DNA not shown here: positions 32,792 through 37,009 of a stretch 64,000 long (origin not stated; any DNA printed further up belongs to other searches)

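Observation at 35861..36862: Second ~340-aa C-terminal module shared by a GH28 giant and the GloVer 'choice-of-anchor' repeat protein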

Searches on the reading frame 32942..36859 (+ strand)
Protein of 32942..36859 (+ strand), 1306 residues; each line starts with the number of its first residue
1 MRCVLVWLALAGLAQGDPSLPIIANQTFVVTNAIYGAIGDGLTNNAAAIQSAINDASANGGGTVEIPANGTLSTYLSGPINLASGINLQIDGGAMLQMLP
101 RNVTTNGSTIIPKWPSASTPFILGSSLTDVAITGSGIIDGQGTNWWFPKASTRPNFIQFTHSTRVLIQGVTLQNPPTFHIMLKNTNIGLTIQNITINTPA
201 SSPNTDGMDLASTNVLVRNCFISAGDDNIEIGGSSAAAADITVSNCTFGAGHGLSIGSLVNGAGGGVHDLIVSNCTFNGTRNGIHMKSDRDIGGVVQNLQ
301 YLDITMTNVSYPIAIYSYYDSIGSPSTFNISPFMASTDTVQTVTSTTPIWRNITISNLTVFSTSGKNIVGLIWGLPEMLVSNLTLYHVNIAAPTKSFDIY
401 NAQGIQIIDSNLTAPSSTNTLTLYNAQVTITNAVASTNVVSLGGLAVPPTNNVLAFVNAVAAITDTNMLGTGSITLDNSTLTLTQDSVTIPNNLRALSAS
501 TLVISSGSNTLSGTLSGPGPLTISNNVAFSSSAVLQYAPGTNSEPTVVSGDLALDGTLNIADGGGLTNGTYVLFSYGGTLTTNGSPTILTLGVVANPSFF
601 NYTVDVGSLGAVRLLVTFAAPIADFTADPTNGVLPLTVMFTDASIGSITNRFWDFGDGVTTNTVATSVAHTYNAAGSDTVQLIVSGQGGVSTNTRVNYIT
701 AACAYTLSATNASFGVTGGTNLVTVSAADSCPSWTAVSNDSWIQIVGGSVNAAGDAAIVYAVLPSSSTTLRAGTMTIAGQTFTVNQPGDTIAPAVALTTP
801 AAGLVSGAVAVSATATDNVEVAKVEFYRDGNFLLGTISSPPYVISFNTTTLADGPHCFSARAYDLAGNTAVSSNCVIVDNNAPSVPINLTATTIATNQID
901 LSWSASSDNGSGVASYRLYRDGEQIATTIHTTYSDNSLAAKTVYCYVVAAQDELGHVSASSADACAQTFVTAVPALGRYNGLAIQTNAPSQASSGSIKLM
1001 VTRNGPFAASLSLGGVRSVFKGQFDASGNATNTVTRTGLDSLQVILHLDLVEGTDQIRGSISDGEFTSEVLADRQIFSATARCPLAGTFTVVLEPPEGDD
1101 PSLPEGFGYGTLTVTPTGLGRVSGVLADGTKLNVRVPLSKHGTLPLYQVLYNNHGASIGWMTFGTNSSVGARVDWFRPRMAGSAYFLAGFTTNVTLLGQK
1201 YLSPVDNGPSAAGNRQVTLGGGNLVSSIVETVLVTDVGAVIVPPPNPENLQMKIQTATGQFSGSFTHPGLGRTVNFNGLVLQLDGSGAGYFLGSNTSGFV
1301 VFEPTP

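Call 7: search_protein_families(library=pfam, proteins=[window:32942-36859:+], max_evalue=0.1)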
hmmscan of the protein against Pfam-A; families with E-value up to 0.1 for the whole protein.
window:32942-36859:+ (1306 aa): 9 families
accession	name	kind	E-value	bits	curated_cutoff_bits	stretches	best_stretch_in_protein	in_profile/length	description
PF00295.23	Glyco_hydro_28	-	1.8e-50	172.4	22.9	1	64-349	9-282/324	Glycosyl hydrolases family 28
PF17957.7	Big_7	-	3.4e-14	53.7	24.1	2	793-856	1-66/70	Bacterial Ig domain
PF18911.6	PKD_4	-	5.7e-12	46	27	1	619-700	2-84/85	PKD domain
PF12708.12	Pect-lyase_RHGA_epim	-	1e-07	32.4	27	1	35-261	7-201/213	Rhamnogalacturonase A/epimerase, pectate lyase-like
PF00801.26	PKD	-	1.5e-06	28.5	23.5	1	626-694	5-75/80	PKD domain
PF00041.27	fn3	-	0.00019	22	25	1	885-955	2-73/84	Fibronectin type III domain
PF18370.7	RGI_lyase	-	0.0013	19.5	27.8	1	897-947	17-69/86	Rhamnogalacturonan I lyases beta-sheet domain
PF12197.13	lci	-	0.0023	18.1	20.3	1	996-1027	1-32/44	LCI fold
PF19077.6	Big_13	-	0.017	16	27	1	844-879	64-101/102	Bacterial Ig-like domain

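Call 8: search_protein_families(library=ncbifam, proteins=[window:32942-36859:+], max_evalue=0.1)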
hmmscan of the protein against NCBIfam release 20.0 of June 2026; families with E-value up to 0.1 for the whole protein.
window:32942-36859:+ (1306 aa): 7 families
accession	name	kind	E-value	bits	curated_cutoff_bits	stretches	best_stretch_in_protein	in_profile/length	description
NF051860.1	PolglcturonPglAAgro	equivalog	3.4e-35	121.7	600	1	39-392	100-466/502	polygalacturonase PglA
NF041611.1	exoglucan_CbhB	equivalog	3.1e-23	81.8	1950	1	785-999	698-914/997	exoglucanase CbhB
NF049898.1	RhamgalacuronBT4146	equivalog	4.6e-23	81.7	500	1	35-262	4-238/445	rhamnogalacturonidase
NF051861.1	PolglcturonPglBAgro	equivalog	1.4e-21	76.8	600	1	44-306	10-280/437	polygalacturonase PglB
NF049892.1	AlphdgalacturondseBT4155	equivalog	4.7e-21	75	800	2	152-305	204-362/454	alpha-d-galacturonidase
NF049899.1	RhamgalacuronBT4153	equivalog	2.2e-19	69.5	650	1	27-292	46-330/432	rhamnogalacturonidase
NF047446.1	barrel_OmpL47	domain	0.012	16.1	40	0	812-871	8-60/68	OmpL47-type beta-barrel domain-containing protein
